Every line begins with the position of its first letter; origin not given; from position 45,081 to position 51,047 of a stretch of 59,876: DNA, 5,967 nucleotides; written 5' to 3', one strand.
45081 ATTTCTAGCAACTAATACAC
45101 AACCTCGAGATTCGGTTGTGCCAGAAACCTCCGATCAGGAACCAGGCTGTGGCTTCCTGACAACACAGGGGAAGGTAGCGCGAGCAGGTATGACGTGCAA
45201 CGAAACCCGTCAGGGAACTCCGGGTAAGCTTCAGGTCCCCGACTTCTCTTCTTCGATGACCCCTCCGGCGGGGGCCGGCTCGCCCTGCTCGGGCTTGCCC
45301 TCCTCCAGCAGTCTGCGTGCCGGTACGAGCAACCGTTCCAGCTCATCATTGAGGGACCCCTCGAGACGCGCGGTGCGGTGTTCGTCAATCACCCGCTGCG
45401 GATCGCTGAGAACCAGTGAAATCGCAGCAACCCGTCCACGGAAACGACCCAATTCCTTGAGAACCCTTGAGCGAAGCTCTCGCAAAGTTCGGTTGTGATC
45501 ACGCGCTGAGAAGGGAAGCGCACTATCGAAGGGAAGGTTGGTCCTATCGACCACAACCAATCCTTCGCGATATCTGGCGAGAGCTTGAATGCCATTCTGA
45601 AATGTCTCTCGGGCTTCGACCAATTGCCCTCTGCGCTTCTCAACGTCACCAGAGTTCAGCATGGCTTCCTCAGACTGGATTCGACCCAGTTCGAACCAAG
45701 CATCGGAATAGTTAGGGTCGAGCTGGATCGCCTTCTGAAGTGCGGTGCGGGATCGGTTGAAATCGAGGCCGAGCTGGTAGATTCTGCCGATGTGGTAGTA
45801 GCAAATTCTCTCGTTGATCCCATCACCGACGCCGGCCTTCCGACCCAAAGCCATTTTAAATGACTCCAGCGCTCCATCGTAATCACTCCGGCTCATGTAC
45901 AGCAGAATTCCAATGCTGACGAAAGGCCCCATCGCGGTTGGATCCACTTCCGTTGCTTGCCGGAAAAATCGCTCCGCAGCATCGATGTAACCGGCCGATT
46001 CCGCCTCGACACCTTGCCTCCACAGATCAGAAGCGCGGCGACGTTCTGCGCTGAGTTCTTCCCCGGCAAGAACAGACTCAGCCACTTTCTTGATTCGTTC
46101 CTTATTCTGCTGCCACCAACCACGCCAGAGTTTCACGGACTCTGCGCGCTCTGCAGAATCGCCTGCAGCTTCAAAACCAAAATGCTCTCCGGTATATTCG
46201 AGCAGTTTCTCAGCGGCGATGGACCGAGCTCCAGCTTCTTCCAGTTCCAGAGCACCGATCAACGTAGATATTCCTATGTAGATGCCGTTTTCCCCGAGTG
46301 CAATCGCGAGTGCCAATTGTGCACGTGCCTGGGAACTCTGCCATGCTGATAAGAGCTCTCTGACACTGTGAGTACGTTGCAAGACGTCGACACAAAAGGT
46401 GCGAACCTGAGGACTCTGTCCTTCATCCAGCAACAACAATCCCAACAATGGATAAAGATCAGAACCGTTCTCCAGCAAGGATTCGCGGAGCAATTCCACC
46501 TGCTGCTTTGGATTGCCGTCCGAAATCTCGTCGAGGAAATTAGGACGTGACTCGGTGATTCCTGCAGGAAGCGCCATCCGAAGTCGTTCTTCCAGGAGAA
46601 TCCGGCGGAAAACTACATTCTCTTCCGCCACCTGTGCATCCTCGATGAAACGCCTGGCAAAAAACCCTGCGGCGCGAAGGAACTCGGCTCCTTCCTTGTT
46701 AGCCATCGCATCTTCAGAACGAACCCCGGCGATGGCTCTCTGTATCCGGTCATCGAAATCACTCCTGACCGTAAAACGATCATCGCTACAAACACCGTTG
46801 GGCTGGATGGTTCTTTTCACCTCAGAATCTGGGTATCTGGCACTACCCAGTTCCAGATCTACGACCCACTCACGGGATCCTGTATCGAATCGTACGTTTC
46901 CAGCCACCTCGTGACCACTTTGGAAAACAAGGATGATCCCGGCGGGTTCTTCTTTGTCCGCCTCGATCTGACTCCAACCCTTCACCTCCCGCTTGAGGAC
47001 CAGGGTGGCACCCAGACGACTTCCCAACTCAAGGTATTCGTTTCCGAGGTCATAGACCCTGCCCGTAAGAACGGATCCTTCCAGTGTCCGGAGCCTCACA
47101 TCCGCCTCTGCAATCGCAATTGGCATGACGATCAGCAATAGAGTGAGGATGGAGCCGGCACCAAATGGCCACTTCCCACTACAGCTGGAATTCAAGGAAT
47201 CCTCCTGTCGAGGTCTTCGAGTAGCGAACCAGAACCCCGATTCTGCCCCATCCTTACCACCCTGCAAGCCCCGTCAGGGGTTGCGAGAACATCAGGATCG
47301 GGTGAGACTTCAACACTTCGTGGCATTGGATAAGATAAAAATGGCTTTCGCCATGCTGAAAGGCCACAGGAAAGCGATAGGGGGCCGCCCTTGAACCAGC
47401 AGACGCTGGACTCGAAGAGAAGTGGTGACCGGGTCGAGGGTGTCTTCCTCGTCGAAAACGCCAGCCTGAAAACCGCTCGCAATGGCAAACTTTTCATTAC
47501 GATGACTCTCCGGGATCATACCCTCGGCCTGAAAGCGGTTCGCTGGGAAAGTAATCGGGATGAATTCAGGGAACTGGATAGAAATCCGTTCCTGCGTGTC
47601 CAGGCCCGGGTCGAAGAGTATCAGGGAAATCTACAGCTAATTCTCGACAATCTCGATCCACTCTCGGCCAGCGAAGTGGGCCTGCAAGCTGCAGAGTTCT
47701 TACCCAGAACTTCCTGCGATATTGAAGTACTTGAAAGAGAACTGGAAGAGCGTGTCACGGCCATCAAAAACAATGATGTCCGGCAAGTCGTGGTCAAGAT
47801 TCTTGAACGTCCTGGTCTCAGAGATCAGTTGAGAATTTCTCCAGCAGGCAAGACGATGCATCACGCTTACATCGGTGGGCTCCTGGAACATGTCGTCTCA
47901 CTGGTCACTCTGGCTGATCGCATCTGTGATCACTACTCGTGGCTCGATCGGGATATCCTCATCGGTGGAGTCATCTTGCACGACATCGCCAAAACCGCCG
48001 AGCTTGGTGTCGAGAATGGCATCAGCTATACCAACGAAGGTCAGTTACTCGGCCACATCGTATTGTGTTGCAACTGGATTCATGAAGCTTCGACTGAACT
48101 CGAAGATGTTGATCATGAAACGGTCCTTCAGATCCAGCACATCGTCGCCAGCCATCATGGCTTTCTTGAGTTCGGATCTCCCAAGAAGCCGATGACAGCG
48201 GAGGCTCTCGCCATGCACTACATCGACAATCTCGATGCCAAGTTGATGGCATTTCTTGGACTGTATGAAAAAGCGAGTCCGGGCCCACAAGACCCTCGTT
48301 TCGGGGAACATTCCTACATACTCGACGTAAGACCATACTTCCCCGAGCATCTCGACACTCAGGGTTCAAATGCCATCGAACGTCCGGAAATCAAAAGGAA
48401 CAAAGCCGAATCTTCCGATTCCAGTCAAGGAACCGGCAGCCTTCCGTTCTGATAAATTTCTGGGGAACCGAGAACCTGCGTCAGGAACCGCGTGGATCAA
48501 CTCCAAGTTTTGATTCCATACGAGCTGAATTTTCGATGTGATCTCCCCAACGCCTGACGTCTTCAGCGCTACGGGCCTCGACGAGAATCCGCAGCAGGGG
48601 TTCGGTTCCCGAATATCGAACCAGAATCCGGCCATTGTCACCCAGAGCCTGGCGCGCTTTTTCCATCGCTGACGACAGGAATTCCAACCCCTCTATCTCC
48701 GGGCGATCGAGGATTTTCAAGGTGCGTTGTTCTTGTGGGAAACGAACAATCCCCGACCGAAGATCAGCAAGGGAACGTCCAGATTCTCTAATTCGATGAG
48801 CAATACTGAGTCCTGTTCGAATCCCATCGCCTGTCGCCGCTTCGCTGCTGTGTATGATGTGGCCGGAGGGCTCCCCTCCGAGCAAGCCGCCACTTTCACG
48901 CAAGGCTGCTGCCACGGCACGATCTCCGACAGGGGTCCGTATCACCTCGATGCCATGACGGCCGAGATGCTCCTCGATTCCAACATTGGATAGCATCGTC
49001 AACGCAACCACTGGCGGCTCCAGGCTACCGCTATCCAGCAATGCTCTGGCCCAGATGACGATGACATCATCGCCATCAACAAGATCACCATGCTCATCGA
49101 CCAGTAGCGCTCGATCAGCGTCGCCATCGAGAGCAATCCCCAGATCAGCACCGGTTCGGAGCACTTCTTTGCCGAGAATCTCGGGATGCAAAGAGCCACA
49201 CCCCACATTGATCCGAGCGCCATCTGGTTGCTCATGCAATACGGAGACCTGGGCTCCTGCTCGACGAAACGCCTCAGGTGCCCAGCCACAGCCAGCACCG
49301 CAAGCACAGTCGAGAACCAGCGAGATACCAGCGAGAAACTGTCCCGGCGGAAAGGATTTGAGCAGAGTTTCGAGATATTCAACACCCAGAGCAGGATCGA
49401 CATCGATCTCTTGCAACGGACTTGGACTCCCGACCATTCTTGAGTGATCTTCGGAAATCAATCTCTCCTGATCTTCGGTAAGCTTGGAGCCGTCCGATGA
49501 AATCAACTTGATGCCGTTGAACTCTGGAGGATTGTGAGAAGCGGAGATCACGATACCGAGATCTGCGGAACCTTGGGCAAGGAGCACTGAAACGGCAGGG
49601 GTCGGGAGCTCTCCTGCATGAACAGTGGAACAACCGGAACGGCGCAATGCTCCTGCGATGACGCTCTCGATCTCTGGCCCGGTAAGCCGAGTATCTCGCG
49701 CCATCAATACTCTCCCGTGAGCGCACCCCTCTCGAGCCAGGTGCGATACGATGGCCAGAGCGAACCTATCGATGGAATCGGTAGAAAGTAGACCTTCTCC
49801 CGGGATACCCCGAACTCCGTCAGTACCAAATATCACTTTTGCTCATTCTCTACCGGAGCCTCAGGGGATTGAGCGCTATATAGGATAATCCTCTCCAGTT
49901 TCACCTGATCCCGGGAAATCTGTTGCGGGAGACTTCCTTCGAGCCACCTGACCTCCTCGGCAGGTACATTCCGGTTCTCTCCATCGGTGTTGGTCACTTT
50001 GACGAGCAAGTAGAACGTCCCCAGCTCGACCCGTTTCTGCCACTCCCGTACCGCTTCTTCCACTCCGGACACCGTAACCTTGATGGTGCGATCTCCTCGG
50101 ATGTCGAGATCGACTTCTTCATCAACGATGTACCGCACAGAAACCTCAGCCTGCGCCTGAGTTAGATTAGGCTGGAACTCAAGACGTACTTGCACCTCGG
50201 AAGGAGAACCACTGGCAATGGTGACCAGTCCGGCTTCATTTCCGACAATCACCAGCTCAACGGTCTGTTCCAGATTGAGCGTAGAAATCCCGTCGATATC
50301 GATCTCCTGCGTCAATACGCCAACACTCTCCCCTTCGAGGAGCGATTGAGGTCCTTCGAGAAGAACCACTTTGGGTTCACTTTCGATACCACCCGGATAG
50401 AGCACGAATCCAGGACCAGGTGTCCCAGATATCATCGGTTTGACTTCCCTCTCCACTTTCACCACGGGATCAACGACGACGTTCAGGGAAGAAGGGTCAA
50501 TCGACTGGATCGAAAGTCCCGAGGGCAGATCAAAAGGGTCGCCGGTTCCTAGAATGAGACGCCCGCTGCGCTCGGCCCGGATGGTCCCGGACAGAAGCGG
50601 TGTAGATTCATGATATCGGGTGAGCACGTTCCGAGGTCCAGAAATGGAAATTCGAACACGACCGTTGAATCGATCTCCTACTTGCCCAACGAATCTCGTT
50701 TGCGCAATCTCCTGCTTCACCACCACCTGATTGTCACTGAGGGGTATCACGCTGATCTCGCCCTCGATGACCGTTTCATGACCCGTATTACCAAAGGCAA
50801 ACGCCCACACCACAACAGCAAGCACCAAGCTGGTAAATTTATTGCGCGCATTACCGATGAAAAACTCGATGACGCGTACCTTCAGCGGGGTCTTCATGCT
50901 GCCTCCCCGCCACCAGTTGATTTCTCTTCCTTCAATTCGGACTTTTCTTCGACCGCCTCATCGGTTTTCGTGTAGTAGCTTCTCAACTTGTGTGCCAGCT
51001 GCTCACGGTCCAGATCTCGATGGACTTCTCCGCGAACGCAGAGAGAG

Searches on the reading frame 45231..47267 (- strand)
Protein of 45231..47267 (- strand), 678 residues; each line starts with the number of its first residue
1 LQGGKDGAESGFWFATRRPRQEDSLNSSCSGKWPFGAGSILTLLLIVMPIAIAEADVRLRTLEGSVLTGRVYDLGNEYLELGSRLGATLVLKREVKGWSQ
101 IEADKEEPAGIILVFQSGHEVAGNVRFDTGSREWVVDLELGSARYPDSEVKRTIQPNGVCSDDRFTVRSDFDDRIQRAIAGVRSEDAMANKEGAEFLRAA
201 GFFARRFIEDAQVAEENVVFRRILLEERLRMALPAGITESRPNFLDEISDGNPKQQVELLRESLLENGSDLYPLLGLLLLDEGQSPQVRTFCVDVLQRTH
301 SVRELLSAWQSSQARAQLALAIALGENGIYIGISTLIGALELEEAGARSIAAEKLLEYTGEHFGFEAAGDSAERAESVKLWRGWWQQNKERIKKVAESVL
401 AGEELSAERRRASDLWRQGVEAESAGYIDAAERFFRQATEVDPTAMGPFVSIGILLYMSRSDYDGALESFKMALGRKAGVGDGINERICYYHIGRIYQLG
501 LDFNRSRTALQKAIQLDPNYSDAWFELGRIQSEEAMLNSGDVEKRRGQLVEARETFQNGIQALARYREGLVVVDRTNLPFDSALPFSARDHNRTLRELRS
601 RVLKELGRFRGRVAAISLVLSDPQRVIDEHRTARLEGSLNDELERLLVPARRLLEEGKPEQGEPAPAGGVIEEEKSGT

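Call 26: search_protein_families(library=pfam, proteins=[window:45231-47267:-])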
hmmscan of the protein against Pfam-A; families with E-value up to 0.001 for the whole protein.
window:45231-47267:- (678 aa): 9 families
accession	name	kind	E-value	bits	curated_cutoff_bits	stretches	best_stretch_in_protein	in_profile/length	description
PF07719.23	TPR_2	-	1.6e-10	40.7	27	0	489-520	3-34/34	Tetratricopeptide repeat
PF00515.34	TPR_1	-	2.5e-09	37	27.8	0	489-520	3-34/34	Tetratricopeptide repeat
PF13431.12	TPR_17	-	5.4e-08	33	24.4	1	510-553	2-33/34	Tetratricopeptide repeat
PF13181.12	TPR_8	-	5.8e-08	32.7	25.7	0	490-520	4-34/34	Tetratricopeptide repeat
PF13414.12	TPR_11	-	4.5e-07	29.9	26.8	1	503-530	10-37/42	TPR repeat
PF13424.12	TPR_12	-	4e-06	27.3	30.1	0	456-517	12-75/77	Tetratricopeptide repeat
PF13432.12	TPR_16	-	6.3e-06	27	32.7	0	502-530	12-40/65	Tetratricopeptide repeat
PF13428.12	TPR_14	-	1.2e-05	25.9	23.5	0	502-530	16-44/44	Tetratricopeptide repeat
PF13174.12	TPR_6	-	1.9e-05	25.4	26.3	0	490-519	3-32/33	Tetratricopeptide repeat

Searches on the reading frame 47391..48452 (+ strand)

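Call 26: search_protein_families(library=pfam, proteins=[window:47391-48452:+])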
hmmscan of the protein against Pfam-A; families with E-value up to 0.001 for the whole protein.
window:47391-48452:+ (353 aa): 3 families
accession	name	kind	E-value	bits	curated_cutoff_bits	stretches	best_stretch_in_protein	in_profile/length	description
PF01966.28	HD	-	1.9e-08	35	22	1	165-283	2-115/116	HD domain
PF01336.31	tRNA_anti-codon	-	8e-06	26.1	27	1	27-90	11-74/75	OB-fold nucleic acid binding domain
PF07514.17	TraI_2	-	2.9e-05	23.6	23.9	1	121-182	25-84/324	Putative helicase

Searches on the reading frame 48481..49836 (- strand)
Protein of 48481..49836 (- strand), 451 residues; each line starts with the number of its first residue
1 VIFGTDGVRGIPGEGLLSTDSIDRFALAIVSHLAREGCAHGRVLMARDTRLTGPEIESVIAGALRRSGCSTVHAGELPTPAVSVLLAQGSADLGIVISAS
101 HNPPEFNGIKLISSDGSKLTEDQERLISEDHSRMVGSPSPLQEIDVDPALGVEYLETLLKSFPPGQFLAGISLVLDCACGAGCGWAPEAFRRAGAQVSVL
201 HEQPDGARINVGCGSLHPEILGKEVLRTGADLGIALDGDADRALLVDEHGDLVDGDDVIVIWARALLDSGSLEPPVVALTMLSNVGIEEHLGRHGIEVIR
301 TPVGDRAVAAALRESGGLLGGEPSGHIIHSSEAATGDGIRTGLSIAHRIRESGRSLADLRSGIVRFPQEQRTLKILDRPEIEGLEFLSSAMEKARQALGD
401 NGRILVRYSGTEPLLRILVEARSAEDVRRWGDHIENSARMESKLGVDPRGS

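Call 27: search_protein_families(library=pfam, proteins=[window:48481-49836:-])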
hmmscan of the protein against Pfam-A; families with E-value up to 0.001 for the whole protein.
window:48481-49836:- (451 aa): 4 families
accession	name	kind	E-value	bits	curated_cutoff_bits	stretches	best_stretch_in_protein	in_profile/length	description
PF02878.22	PGM_PMM_I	-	2.4e-32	111.9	22.5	1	2-129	3-129/138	Phosphoglucomutase/phosphomannomutase, alpha/beta/alpha domain I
PF02880.22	PGM_PMM_III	-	8.6e-25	87.5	20.7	1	254-360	1-108/115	Phosphoglucomutase/phosphomannomutase, alpha/beta/alpha domain III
PF02879.22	PGM_PMM_II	-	2.3e-14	54.2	29.3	1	153-250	2-103/103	Phosphoglucomutase/phosphomannomutase, alpha/beta/alpha domain II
PF00408.26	PGM_PMM_IV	-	2.9e-12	46.9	23.1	1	391-434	22-65/68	Phosphoglucomutase/phosphomannomutase, C-terminal domain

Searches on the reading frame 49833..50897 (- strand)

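Call 26: search_protein_families(library=pfam, proteins=[window:49833-50897:-])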
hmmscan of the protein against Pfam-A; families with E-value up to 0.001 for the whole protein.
window:49833-50897:- (354 aa): 1 family
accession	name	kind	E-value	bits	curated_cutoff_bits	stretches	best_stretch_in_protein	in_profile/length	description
PF07949.17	YbbR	-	3.2e-05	24.6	22.3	1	153-238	5-80/81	YbbR-like protein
